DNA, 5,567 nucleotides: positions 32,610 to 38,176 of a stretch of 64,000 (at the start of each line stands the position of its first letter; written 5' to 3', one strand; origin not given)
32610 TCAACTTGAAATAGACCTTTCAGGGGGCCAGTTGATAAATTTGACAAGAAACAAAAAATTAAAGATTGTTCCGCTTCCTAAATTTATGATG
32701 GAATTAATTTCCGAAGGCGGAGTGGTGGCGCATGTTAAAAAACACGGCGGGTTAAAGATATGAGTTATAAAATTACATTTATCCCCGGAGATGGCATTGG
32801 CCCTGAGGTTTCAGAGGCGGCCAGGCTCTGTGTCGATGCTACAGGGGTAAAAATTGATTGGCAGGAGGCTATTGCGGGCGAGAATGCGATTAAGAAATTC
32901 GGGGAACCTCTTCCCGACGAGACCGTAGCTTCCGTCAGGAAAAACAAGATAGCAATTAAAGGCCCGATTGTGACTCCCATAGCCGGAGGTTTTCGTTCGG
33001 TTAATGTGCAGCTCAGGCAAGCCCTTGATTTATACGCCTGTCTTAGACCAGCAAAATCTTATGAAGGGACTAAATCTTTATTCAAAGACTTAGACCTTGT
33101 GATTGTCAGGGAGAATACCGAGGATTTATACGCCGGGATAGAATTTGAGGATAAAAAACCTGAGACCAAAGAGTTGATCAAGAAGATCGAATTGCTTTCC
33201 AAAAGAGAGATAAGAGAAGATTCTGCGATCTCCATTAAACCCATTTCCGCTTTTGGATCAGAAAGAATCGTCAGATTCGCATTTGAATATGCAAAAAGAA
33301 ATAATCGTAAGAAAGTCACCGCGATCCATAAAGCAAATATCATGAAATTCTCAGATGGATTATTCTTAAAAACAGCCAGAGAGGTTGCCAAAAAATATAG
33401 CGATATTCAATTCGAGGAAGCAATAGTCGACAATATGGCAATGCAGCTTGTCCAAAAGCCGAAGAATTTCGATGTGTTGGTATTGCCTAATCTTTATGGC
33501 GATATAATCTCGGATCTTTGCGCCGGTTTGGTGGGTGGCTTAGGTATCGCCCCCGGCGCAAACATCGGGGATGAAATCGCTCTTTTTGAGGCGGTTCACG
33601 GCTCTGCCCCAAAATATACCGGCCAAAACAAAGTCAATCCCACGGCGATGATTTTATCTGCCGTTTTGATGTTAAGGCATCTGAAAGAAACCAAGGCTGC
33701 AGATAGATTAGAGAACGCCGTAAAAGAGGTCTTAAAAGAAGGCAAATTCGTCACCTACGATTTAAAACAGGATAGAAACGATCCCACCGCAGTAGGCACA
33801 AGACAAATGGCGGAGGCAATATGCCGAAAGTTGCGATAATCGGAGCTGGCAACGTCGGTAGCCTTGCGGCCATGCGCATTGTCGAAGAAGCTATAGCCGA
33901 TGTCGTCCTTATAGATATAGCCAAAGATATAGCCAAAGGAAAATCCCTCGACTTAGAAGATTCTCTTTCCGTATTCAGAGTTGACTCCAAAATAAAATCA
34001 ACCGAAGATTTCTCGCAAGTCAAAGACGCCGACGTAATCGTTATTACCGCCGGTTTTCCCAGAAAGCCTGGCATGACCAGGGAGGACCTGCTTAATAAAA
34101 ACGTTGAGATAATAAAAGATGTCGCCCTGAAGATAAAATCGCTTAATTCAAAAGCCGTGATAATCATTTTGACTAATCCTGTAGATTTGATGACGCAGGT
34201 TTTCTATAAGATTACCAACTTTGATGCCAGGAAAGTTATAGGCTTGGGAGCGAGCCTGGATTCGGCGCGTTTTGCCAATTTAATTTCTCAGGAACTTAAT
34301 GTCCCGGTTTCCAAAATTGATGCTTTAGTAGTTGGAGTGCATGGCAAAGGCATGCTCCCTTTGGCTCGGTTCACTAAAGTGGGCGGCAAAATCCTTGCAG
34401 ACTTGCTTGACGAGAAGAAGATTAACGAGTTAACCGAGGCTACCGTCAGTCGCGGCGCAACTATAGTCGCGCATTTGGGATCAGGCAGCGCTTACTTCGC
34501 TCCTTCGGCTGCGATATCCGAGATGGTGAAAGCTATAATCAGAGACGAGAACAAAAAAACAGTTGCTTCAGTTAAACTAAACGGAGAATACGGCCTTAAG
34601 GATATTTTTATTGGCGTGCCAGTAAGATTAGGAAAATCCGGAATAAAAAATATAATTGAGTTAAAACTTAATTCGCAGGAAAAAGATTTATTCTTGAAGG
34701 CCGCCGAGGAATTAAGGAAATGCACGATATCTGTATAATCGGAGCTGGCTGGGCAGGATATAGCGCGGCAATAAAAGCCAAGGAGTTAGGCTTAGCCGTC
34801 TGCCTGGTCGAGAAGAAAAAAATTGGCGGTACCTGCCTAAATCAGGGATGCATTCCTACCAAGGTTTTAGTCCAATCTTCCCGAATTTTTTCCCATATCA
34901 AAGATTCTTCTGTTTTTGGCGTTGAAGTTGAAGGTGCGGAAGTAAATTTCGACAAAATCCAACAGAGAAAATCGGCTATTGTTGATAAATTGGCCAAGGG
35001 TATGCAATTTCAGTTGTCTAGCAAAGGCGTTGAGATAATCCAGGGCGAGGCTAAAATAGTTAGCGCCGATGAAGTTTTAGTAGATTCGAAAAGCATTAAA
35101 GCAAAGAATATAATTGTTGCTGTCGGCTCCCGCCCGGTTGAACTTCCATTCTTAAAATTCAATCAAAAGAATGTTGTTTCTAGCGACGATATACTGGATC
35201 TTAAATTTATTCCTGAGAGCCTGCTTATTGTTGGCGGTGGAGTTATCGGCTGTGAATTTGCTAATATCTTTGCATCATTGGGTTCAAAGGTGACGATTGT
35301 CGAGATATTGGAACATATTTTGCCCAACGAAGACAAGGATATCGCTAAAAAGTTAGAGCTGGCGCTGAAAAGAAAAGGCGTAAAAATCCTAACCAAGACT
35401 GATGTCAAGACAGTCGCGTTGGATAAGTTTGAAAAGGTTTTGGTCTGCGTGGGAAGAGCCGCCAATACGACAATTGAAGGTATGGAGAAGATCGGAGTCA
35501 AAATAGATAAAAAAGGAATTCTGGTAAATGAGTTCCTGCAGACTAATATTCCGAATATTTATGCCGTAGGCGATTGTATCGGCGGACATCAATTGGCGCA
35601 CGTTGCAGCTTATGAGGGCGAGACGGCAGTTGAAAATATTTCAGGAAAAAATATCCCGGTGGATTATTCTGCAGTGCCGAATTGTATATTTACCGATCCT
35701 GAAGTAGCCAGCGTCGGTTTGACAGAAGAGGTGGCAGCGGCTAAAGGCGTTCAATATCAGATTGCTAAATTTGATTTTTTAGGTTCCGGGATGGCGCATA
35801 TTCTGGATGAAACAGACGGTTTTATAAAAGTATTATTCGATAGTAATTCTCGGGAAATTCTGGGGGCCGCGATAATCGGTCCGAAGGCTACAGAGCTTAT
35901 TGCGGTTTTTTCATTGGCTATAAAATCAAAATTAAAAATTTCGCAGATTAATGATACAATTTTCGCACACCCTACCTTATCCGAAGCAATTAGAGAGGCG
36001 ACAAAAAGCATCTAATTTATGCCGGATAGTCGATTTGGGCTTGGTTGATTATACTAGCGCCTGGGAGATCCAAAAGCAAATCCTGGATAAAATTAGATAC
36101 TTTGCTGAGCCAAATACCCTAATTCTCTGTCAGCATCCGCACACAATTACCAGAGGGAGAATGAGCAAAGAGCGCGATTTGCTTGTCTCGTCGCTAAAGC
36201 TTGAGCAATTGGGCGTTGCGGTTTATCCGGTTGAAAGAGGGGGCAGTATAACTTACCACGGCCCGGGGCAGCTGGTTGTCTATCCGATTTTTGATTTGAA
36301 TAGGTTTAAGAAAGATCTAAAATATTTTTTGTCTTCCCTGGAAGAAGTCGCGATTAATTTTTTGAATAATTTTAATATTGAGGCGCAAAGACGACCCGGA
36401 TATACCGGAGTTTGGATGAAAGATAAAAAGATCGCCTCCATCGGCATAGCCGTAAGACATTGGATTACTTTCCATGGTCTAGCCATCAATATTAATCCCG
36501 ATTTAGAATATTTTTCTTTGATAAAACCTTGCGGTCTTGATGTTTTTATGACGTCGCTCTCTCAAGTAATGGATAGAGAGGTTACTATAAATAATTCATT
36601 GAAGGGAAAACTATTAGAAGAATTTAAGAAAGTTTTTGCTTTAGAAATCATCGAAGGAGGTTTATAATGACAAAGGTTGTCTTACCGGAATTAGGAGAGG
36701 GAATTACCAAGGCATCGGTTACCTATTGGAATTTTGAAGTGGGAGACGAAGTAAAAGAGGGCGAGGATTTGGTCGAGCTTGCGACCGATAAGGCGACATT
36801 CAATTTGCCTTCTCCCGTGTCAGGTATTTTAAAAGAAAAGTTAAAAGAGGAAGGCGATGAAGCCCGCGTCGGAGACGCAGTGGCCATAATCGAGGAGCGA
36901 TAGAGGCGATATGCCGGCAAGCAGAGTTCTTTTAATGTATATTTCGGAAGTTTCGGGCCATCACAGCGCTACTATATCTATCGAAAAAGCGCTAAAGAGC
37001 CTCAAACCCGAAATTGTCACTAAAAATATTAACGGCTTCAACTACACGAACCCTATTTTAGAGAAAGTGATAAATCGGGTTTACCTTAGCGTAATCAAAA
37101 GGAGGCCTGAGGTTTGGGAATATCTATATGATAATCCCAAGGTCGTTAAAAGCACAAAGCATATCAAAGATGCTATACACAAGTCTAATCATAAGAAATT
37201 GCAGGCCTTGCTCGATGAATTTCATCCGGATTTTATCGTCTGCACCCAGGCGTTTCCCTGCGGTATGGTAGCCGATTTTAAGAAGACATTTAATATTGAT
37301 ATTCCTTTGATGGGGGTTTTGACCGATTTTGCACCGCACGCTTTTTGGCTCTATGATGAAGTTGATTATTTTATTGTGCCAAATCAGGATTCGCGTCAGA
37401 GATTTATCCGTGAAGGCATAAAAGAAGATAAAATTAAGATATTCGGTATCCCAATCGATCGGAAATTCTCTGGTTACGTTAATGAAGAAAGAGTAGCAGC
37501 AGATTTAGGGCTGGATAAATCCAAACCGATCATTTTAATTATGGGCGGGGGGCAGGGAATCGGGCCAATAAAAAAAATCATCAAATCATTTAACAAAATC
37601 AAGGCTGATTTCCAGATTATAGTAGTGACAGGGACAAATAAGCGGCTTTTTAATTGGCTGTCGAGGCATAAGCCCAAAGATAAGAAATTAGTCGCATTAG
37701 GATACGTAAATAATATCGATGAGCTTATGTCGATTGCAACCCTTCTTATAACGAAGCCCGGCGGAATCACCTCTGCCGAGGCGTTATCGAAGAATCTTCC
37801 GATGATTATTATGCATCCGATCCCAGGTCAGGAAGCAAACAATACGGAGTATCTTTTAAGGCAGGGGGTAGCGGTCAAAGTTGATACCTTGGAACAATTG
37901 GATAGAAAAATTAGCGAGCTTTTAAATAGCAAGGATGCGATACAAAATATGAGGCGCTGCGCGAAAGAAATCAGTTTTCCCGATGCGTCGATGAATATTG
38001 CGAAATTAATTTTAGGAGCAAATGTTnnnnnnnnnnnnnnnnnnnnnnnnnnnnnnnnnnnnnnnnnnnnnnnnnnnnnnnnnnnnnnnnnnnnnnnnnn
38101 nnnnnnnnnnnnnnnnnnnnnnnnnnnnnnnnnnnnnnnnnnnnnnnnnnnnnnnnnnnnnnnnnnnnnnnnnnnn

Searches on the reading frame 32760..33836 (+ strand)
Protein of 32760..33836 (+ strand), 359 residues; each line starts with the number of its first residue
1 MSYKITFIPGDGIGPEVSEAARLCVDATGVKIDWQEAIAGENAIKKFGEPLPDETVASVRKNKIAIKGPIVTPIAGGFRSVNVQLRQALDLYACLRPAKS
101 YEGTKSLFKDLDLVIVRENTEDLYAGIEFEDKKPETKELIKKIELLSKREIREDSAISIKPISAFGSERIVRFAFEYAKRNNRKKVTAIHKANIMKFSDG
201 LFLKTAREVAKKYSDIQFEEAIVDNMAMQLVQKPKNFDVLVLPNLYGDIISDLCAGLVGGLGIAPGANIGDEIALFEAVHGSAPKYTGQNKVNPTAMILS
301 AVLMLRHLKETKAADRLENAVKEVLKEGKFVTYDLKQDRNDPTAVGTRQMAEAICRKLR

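Call 82: search_protein_families(library=pfam, proteins=[window:32760-33836:+], max_evalue=0.00001)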
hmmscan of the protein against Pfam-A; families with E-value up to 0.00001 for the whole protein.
window:32760-33836:+ (359 aa): 1 family
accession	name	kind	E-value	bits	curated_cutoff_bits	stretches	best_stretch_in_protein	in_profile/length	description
PF00180.25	Iso_dh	-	3.9e-114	382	27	1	4-354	1-348/348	Isocitrate/isopropylmalate dehydrogenase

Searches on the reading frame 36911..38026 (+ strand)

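Call 8: search_protein_families(library=pfam, proteins=[window:36911-38026:+], max_evalue=0.01)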
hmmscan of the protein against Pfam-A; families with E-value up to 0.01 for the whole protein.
window:36911-38026:+ (372 aa): 6 families
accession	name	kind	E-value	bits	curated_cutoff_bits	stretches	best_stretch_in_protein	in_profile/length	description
PF06925.17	MGDG_synth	-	2.7e-28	99.6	25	1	17-182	1-169/169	Monogalactosyldiacylglycerol (MGDG) synthase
PF04101.22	Glyco_tran_28_C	-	3.9e-12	47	22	1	207-360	1-163/166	Glycosyltransferase family 28 C-terminal domain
PF00534.26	Glycos_transf_1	-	2e-09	37.6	26.4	1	196-352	6-170/172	Glycosyl transferases group 1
PF02350.25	Epimerase_2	-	9e-08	31.8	30.6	1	153-367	125-346/347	UDP-N-acetylglucosamine 2-epimerase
PF13439.12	Glyco_transf_4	-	0.0018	18.8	28.5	0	92-183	59-167/170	Glycosyltransferase Family 4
PF13692.12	Glyco_trans_1_4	-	0.0032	18.2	27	1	221-339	18-141/142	Glycosyl transferases group 1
